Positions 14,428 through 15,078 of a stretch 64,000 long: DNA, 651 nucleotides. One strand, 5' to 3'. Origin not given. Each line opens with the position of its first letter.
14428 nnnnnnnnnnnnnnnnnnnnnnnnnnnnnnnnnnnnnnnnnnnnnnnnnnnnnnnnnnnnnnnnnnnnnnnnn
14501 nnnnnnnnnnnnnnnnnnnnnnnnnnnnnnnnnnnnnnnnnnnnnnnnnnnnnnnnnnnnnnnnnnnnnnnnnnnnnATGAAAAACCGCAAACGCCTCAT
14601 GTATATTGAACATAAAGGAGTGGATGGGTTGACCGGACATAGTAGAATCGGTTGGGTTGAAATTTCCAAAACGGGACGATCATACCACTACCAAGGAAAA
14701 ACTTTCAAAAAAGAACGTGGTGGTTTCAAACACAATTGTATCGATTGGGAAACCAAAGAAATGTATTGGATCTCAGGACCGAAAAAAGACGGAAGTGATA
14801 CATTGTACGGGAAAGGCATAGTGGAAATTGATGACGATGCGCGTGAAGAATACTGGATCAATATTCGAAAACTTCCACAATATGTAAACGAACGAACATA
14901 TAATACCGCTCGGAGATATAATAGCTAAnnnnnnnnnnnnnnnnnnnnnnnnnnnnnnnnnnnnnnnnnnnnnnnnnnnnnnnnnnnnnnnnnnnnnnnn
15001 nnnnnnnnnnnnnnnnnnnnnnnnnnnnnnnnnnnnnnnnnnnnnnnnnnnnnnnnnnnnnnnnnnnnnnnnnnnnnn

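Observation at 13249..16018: Six-gene, near-leaderless nucleotide-sanitation operon headed by a C39-like peptidase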

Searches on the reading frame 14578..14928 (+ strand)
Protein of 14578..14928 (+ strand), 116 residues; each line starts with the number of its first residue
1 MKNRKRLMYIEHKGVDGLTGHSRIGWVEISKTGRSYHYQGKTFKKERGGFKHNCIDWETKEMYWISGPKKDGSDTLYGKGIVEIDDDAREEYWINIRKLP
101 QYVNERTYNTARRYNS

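Call 3: search_protein_families(library=pfam, proteins=[window:14578-14928:+], max_evalue=0.1)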
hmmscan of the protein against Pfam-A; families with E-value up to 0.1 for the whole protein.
window:14578-14928:+ (116 aa): 0 families

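Call 4: search_protein_families(library=ncbifam, proteins=[window:14578-14928:+], max_evalue=0.1)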
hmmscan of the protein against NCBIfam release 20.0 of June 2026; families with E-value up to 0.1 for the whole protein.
window:14578-14928:+ (116 aa): 0 families

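Call 10: find_homologous_proteins(query=window:14578-14928:+, max_evalue=0.001)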
Query window:14578-14928:+ (116 aa): 23 proteins with E <= 0.001 among 23 candidates.
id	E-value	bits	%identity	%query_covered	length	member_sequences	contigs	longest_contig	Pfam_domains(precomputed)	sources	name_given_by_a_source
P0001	4.5e-75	267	100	100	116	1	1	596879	-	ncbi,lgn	-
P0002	7.6e-60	218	82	100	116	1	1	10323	-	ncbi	-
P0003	1.2e-52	195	74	94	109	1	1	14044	-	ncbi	-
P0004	1.2e-45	172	65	94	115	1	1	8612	-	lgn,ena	-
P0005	6.2e-35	138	64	90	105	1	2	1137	-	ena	-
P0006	1.4e-33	133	61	91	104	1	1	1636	-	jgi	jgi:hypothetical protein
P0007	3.5e-33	132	59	90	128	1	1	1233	-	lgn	-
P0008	3.9e-31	125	64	88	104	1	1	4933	-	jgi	jgi:hypothetical protein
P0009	4.4e-31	125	59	89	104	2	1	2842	-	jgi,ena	-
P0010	4.0e-29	119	56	92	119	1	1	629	-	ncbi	-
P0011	4.2e-29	119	56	90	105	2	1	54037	-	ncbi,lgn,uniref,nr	ncbi:hypothetical protein [Uliginosibacterium gangwonense]|uniref:hypothetical protein n=1 Tax=Uligi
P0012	2.9e-25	106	50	88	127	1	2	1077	-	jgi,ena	-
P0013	4.0e-25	106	52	90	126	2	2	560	-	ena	-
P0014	7.3e-25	105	53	88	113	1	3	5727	-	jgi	-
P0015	8.1e-25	105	60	84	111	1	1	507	-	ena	-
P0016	1.8e-23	101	56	86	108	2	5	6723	-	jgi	jgi:hypothetical protein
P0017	3.5e-23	100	55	86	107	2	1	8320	-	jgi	jgi:hypothetical protein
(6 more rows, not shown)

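Call 11: find_encoding_contigs(protein=P0002, flank=6000, max_places=3)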
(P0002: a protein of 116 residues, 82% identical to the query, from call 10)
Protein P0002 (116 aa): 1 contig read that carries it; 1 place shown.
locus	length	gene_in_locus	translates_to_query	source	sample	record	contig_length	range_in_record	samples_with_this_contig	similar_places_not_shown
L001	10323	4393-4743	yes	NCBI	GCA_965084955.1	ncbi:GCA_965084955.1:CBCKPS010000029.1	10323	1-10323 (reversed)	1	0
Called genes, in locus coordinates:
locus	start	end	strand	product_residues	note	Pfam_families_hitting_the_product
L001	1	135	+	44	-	?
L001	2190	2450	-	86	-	-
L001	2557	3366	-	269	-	PF01746:tRNA_m1G_MT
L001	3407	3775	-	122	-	-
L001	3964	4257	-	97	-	-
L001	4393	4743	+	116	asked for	-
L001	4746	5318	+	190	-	PF06941:NT5C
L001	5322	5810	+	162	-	PF00293:NUDIX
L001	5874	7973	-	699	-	PF00009:GTP_EFTU, PF03144:GTP_EFTU_D2, PF22042:EF-G_D2, PF14492:EFG_III, PF16658:RF3_C (weak), PF03764:EFG_IV, PF00679:EFG_C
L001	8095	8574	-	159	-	PF00177:Ribosomal_S7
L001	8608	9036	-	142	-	PF00164:Ribosom_S12_S23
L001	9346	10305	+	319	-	PF02729:OTCace_N, PF00185:OTCace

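Call 12: find_encoding_contigs(protein=P0003, flank=6000, max_places=3)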
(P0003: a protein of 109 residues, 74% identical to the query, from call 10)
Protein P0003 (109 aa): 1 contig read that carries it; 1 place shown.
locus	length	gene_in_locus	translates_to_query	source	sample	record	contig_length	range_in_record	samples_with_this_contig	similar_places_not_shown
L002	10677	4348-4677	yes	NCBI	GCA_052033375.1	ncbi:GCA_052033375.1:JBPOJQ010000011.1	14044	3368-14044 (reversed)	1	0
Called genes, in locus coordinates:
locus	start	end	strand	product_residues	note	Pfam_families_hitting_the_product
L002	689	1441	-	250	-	PF01746:tRNA_m1G_MT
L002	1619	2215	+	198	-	-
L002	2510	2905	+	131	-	-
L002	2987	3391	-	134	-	-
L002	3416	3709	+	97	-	-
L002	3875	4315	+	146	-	PF00293:NUDIX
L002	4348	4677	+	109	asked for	-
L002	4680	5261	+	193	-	PF06941:NT5C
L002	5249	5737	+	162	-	PF00293:NUDIX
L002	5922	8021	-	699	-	PF00009:GTP_EFTU, PF03144:GTP_EFTU_D2, PF22042:EF-G_D2, PF14492:EFG_III, PF16658:RF3_C (weak), PF03764:EFG_IV, PF00679:EFG_C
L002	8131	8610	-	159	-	PF00177:Ribosomal_S7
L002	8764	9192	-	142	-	PF00164:Ribosom_S12_S23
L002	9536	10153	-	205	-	PF02163:Peptidase_M50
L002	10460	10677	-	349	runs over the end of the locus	PF17773:UPF0176_N, PF00581:Rhodanese, PF12368:Rhodanese_C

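Call 13: find_encoding_contigs(protein=P0004, flank=6000, max_places=3)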
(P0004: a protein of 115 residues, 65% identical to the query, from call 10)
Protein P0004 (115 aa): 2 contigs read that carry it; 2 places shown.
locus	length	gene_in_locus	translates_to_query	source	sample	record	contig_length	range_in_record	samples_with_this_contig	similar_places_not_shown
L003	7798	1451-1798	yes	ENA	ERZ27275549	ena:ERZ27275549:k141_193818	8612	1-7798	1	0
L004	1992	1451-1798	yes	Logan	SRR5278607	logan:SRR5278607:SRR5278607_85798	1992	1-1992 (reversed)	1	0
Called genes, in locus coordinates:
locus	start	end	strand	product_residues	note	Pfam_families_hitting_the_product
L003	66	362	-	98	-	-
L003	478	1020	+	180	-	PF03412:Peptidase_C39, PF13529:Peptidase_C39_2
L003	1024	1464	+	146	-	PF00293:NUDIX, PF14815:NUDIX_4 (weak)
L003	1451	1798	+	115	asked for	-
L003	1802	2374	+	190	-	PF06941:NT5C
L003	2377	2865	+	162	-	PF00293:NUDIX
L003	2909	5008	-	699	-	PF00009:GTP_EFTU, PF03144:GTP_EFTU_D2, PF22042:EF-G_D2, PF14492:EFG_III, PF16658:RF3_C (weak), PF03764:EFG_IV, PF00679:EFG_C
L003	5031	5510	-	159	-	PF00177:Ribosomal_S7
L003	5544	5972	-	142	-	PF00164:Ribosom_S12_S23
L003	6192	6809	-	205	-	PF02163:Peptidase_M50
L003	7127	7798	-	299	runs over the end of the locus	PF17773:UPF0176_N, PF00581:Rhodanese, PF12368:Rhodanese_C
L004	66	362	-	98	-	-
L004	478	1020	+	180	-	PF03412:Peptidase_C39, PF13529:Peptidase_C39_2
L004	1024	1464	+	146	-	PF00293:NUDIX, PF14815:NUDIX_4 (weak)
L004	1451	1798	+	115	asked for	-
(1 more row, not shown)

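Call 14: find_encoding_contigs(protein=P0011, flank=6000, max_places=3)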
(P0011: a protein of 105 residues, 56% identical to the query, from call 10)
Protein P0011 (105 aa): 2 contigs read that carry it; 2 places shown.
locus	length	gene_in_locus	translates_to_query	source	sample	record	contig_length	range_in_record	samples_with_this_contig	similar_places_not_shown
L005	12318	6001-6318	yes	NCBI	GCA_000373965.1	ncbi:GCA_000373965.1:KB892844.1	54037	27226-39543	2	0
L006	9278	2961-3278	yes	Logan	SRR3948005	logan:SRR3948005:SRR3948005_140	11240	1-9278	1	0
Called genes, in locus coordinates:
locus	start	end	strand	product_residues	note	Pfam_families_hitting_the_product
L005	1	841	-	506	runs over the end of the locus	PF02310:B12-binding, PF04055:Radical_SAM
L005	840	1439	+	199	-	PF13527:Acetyltransf_9 (weak), PF00583:Acetyltransf_1, PF13673:Acetyltransf_10, PF13508:Acetyltransf_7, PF08445:FR47 (weak)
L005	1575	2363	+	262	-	-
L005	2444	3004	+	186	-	PF00857:Isochorismatase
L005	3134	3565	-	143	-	PF00376:MerR, PF13411:MerR_1, PF09278:MerR-DNA-bind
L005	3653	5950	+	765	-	PF00122:E1-E2_ATPase, PF00702:Hydrolase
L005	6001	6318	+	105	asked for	-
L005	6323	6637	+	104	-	-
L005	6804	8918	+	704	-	PF00133:tRNA-synt_1, PF01406:tRNA-synt_1e (faint), PF09334:tRNA-synt_1g, PF19303:Anticodon_3, PF08264:Anticodon_1 (weak), PF01588:tRNA_bind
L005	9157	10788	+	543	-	PF00916:Sulfate_transp, PF16983:MFS_MOT1 (faint), PF01740:STAS, PF13466:STAS_2 (weak)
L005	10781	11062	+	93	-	PF00708:Acylphosphatase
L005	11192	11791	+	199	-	PF00578:AhpC-TSA, PF08534:Redoxin, PF10417:1-cysPrx_C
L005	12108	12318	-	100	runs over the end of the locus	-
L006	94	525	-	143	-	PF00376:MerR, PF13411:MerR_1, PF09278:MerR-DNA-bind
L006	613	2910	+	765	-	PF00122:E1-E2_ATPase, PF00702:Hydrolase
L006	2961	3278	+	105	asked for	-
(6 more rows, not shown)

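Call 15: find_encoding_contigs(protein=P0017, flank=6000, max_places=3)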
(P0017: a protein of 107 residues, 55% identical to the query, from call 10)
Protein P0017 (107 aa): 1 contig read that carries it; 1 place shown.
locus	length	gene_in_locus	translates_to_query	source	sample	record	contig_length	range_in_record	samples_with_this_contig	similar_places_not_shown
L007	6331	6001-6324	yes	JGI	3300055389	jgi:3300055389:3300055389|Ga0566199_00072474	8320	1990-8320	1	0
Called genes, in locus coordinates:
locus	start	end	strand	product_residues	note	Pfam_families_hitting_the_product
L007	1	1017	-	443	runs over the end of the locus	PF01882:DUF58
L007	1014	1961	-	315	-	PF20030:bpMoxR, PF00004:AAA (weak), PF07726:AAA_3, PF07728:AAA_5, PF17863:AAA_lid_2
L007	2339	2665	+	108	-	-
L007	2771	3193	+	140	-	PF13664:DUF4149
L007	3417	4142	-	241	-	PF00730:HhH-GPD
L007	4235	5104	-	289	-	-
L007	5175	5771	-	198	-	PF01794:Ferric_reduct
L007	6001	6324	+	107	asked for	-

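Call 16: find_encoding_contigs(protein=P0016, flank=6000, max_places=4)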
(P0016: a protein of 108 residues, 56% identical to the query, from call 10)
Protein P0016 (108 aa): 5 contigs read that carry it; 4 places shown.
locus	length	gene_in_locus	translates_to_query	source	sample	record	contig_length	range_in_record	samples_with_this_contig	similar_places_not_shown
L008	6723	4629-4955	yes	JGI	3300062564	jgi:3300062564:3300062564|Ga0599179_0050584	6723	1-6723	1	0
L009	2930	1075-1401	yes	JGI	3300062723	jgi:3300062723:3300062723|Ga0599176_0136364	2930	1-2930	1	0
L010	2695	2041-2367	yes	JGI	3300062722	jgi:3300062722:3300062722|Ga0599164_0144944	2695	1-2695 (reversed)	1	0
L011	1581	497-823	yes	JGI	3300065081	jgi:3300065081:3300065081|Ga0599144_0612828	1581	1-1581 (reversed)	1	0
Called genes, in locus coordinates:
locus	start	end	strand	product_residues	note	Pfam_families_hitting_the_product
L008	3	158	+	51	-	?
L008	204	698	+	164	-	PF13664:DUF4149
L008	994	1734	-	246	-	PF00730:HhH-GPD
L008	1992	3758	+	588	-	-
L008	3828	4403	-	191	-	PF01794:Ferric_reduct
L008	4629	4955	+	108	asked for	-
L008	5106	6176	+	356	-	PF01926:MMR_HSR1 (weak), PF06071:YchF-GTPase_C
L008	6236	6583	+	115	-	-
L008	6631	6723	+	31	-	?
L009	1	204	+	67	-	?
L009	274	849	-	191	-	PF01794:Ferric_reduct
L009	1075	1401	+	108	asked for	-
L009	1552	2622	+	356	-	PF01926:MMR_HSR1 (weak), PF06071:YchF-GTPase_C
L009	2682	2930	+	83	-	?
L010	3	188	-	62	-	?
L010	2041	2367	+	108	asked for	-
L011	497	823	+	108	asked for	-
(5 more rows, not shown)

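Call 17: find_encoding_contigs(protein=P0014, flank=6000, max_places=3)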
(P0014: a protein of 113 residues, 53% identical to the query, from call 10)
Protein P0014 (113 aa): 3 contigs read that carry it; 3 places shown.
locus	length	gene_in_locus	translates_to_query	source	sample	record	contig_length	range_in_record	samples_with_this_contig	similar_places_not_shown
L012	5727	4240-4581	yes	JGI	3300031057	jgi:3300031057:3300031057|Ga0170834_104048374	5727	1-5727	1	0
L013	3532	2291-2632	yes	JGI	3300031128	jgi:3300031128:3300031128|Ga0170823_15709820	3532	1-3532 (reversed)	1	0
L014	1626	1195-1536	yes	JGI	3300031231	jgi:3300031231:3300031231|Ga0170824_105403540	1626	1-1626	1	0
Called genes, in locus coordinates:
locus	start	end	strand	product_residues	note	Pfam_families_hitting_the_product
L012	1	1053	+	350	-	?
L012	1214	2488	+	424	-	-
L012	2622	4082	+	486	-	PF00478:IMPDH, PF00571:CBS, PF01070:FMN_dh, PF03060:NMO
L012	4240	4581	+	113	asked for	-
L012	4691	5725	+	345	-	?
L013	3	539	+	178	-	?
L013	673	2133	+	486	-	PF00478:IMPDH, PF00571:CBS, PF01070:FMN_dh, PF03060:NMO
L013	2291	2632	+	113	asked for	-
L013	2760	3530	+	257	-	?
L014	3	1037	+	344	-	?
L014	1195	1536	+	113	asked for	-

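Call 23: search_protein_families(library=phrogs, proteins=[window:14578-14928:+], max_evalue=0.001)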
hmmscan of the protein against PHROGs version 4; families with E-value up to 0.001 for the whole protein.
window:14578-14928:+ (116 aa): 0 families

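Call 24: search_protein_families(library=padloc, proteins=[window:14578-14928:+], max_evalue=0.001)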
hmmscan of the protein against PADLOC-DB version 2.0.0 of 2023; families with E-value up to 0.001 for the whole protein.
window:14578-14928:+ (116 aa): 0 families

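Call 25: predict_structure(alignment_id=A1)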
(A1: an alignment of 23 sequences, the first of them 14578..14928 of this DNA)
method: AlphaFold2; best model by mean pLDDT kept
length: 116 residues; sequences in the alignment: 23
mean_pLDDT: 85.4   pTM: 0.78
mean pLDDT of the five models: 85.4, 84.2, 82.4, 81.3, 79.7
residues with pLDDT >= 90: 67; 70-90: 30; 50-70: 16; < 50: 3
segments of 3 or more residues with pLDDT < 50: 114-116
pLDDT, mean of each block of 10 residues (from residue 1): 87 70 93 92 81 88 90 74 95 95 93 53
secondary structure, 60 per line:
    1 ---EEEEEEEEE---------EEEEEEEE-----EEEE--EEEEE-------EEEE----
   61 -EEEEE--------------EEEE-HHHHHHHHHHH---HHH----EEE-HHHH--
elements in order: E4-12 E22-29 E35-38 E41-45 E53-56 E62-66 E81-84 H86-96 E107-109 H111-114

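Call 28: fold_search(model_id=the predicted structure, library=pdb)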
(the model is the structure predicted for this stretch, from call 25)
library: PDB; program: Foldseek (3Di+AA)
matches with E <= 10: 255; with E <= 0.001: 0
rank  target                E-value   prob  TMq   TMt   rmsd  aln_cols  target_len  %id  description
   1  5ubk                  3.3e-01  0.09  0.17  0.04  12.7        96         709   18  Inactive S1A/N269D-cpPvdQ mutant in complex with the pyoverdine precursor PVDIq reveals a specific binding pocket for th (released 2017-03-01)
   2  4hhv_B                4.7e-01  0.12  0.26  0.28  12.1       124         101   10  Crystal structure of ceramide transfer protein pleckstrin homology domain (released 2013-11-27)
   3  4bth_B                4.9e-01  0.12  0.17  0.05   9.9        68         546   19  The LeuA146Trp,PheB24Tyr Double Mutant of the Quorum Quenching N-acyl Homoserine Lactone Acylase PvdQ Has an Altered S (released 2014-01-22)
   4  5kq1_D                5.9e-01  0.16  0.25  0.24  10.5        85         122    6  Crystal structure of S. pombe Dcp1/Dcp2 in complex with H. sapiens PNRC2 (released 2016-10-05)
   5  2coc_MODEL_1_A        6.3e-01  0.35  0.32  0.33   7.6        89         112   13  Solution structure of the C-terminal PH domain of FYVE, RhoGEF and PH domain containing protein 3 (FGD3) from  (released 2005-11-17)
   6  2iyb_A                7.1e-01  0.15  0.27  0.27   6.9       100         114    5  Structure of complex between the 3rd LIM domain of TES and the EVH1 domain of Mena (released 2007-10-16)
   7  9axb_A                8.4e-01  0.25  0.28  0.42   5.5        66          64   11  Structure of Gp54 from Escherichia phage Bas11 (released 2024-11-20)
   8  2oqb_A                8.4e-01  0.11  0.27  0.28   6.8        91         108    4  Crystal structure of the N-terminal domain of coactivator-associated methyltransferase 1 (CARM1) (released 2007-10-30)
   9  2p0d                  1.0e+00  0.35  0.32  0.34   5.9        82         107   10  ArhGAP9 PH domain in complex with Ins(1,4,5)P3 (released 2007-03-27)
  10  7zlf                  1.0e+00  0.12  0.29  0.23  14.0        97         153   13  Mutant L39Y-L58F of recombinant bovine beta-lactoglobulin in complex with endogenous fatty acid (released 2023-04-26)
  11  1qex_A                1.0e+00  0.08  0.21  0.11  12.1        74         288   11  BACTERIOPHAGE T4 GENE PRODUCT 9 (GP9), THE TRIGGER OF TAIL CONTRACTION AND THE LONG TAIL FIBERS CONNECTOR (released 1999-10-05)
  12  5j3q_A                1.1e+00  0.15  0.27  0.26   6.4        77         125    8  Crystal structure of S. pombe Dcp1:Edc1 mRNA decapping complex (released 2016-05-18)
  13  8j99_A                1.1e+00  0.08  0.21  0.19   7.2        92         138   14  Human 3-methylcrotonyl-CoA carboxylase in BCS-mcoa state (released 2024-05-08)
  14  1egx_MODEL_1_A        1.1e+00  0.06  0.22  0.22   9.2        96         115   12  SOLUTION STRUCTURE OF THE ENA-VASP HOMOLOGY 1 (EVH1) DOMAIN OF HUMAN VASODILATOR-STIMULATED PHOSPHOPROTEIN (VA (released 2000-09-20)
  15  9axb_B                1.4e+00  0.18  0.28  0.41   5.5        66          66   11  Structure of Gp54 from Escherichia phage Bas11 (released 2024-11-20)
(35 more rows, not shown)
